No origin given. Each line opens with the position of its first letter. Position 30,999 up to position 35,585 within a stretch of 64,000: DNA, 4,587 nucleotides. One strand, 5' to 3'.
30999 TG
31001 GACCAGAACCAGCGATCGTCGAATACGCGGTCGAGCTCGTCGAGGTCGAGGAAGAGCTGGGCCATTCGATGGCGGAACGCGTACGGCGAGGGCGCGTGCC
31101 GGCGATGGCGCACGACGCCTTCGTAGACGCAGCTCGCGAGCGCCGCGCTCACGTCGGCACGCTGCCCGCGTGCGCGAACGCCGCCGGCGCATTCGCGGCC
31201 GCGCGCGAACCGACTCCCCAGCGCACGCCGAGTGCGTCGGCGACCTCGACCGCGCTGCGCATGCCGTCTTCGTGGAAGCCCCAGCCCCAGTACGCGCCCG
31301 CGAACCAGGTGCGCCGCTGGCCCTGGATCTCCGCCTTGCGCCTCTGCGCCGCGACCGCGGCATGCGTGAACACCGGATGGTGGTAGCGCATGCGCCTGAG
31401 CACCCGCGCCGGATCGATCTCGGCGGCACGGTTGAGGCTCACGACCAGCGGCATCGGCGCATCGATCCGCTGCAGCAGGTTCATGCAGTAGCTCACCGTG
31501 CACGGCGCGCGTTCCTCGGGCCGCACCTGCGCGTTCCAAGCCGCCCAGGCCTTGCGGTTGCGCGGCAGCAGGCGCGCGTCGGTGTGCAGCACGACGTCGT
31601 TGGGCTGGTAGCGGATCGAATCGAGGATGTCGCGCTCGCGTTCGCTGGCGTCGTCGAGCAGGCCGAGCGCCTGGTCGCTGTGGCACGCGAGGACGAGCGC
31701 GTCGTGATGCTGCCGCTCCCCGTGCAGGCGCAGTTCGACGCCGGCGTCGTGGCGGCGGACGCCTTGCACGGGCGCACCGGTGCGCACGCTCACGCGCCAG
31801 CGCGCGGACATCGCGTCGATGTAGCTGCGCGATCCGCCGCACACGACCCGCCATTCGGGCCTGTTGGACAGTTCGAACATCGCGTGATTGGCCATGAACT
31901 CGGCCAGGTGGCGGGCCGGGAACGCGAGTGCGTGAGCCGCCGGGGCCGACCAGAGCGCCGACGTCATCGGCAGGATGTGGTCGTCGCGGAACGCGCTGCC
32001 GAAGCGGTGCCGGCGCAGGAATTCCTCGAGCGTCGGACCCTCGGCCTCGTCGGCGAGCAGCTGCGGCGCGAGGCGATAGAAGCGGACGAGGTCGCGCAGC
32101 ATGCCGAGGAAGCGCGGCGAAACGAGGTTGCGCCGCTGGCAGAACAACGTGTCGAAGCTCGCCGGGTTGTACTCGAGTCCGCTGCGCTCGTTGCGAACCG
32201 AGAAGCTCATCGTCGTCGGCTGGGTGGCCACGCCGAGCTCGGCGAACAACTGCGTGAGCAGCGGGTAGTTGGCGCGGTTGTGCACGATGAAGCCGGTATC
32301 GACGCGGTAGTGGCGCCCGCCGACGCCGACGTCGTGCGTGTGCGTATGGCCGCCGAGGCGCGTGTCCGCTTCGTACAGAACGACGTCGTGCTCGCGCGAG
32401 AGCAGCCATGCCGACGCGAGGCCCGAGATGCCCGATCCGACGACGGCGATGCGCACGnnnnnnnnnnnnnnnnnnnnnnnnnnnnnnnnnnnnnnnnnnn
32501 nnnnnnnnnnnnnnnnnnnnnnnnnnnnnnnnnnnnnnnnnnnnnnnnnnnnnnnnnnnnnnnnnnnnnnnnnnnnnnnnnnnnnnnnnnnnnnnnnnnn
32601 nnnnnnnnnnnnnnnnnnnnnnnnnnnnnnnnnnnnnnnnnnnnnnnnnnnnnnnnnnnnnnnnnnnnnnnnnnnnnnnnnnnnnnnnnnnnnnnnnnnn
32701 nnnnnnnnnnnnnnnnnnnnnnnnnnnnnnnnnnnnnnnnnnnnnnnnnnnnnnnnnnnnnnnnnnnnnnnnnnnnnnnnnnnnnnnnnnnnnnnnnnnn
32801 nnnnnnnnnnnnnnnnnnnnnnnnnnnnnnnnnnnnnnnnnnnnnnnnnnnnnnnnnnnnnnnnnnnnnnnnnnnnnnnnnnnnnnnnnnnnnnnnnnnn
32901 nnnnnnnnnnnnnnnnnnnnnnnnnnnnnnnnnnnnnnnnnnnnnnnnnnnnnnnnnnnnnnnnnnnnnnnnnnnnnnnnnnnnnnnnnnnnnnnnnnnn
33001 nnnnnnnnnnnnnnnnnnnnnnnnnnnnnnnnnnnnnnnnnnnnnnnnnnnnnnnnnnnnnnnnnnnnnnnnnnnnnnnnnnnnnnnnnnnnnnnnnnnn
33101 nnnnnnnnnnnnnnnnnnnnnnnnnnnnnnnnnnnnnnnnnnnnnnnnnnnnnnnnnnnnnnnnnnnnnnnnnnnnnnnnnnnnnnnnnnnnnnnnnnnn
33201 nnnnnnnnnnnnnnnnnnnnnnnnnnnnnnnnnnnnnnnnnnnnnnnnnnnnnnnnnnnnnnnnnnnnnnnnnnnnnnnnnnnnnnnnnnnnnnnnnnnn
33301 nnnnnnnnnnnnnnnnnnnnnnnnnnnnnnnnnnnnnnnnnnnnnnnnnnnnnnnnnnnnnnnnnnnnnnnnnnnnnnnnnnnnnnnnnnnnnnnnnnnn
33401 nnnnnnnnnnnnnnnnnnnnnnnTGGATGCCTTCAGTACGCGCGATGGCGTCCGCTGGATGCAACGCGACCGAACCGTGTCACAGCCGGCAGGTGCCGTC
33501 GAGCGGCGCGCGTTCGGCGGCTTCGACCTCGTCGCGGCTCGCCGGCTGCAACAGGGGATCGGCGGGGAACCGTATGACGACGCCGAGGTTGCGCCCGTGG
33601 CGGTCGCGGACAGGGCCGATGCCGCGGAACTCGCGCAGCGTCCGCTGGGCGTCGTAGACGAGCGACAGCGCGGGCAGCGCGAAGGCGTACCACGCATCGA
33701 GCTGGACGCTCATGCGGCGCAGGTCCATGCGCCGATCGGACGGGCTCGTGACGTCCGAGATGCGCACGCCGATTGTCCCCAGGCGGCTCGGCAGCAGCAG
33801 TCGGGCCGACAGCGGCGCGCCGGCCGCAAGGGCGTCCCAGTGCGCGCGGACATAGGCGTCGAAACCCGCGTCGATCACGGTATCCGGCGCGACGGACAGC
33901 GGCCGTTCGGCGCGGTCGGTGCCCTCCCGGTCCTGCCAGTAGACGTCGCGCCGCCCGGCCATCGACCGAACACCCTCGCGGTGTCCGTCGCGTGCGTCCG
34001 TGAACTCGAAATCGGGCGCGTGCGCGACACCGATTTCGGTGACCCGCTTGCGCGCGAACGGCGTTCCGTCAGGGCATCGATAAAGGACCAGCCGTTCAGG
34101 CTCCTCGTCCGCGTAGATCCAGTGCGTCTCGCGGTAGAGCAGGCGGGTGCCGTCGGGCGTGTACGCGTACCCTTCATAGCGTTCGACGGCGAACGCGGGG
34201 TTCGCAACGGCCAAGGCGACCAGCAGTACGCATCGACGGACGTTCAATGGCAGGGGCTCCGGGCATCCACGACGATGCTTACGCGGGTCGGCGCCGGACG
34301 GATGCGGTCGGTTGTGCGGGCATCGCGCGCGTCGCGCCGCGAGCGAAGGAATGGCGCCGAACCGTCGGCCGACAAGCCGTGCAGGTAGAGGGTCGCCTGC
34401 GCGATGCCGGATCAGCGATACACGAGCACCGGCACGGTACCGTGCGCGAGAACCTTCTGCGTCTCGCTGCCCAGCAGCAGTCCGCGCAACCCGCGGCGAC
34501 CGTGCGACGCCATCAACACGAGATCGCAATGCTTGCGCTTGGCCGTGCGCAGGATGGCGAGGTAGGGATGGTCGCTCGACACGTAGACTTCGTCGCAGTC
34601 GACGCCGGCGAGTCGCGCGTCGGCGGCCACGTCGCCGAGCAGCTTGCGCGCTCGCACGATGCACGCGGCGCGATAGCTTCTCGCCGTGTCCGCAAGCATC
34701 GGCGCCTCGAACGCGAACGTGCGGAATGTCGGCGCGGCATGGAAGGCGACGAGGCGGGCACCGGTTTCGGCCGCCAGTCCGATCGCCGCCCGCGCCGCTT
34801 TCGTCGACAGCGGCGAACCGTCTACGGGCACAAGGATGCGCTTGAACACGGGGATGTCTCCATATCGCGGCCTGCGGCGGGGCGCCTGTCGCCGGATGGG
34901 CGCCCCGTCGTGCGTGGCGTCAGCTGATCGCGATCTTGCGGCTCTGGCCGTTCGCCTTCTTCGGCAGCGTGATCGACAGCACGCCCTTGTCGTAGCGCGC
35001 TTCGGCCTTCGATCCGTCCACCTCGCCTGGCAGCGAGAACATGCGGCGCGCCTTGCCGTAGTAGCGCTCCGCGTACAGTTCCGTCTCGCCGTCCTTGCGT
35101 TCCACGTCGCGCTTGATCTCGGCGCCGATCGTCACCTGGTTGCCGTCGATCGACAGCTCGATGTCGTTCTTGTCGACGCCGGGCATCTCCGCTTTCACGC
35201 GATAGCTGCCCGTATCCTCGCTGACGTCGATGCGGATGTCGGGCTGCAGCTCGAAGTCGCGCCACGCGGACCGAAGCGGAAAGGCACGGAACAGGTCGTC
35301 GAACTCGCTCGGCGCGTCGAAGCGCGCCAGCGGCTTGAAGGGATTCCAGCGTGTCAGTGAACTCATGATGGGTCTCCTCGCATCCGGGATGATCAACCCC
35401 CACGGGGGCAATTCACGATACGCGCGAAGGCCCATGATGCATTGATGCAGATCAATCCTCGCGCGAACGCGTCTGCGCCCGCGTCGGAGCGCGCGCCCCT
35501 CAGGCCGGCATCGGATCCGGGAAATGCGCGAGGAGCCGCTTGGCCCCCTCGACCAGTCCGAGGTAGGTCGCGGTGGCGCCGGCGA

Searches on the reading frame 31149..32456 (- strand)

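Call 12: search_protein_families(library=pfam, proteins=[window:31149-32456:-], max_evalue=0.001)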
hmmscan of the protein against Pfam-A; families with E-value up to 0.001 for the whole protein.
window:31149-32456:- (435 aa): 3 families
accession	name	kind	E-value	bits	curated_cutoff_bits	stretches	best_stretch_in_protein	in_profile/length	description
PF01593.30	Amino_oxidase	-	5.5e-24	85.7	19.8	1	10-295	1-294/443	Flavin containing amine oxidoreductase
PF13450.12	NAD_binding_8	-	5.2e-15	55.9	21.9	1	5-74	1-68/68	NAD(P)-binding Rossmann-like domain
PF01266.30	DAO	-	5e-11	43.2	27.9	1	2-87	1-92/353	FAD dependent oxidoreductase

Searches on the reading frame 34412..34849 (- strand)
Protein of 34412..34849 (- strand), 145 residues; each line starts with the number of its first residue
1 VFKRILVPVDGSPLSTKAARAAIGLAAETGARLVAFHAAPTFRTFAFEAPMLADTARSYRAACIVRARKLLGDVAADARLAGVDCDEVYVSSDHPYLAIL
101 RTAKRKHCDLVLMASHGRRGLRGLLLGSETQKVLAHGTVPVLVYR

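Call 12: search_protein_families(library=pfam, proteins=[window:34412-34849:-], max_evalue=0.001)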
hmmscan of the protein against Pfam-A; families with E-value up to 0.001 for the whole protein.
window:34412-34849:- (145 aa): 1 family
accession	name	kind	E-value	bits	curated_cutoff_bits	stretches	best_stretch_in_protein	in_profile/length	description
PF00582.32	Usp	-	1.5e-31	110.3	24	1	1-145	1-141/141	Universal stress protein family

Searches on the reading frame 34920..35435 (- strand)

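Call 12: search_protein_families(library=pfam, proteins=[window:34920-35435:-], max_evalue=0.001)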
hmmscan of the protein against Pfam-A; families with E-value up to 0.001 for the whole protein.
window:34920-35435:- (171 aa): 2 families
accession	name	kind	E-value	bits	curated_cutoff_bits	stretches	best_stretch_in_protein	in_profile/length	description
PF00011.27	HSP20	-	1.6e-19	70.3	20.8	1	71-170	2-101/102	Hsp20/alpha crystallin family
PF17886.7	ArsA_HSP20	-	2.9e-07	30.4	22.5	1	76-156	2-62/63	HSP20-like domain found in ArsA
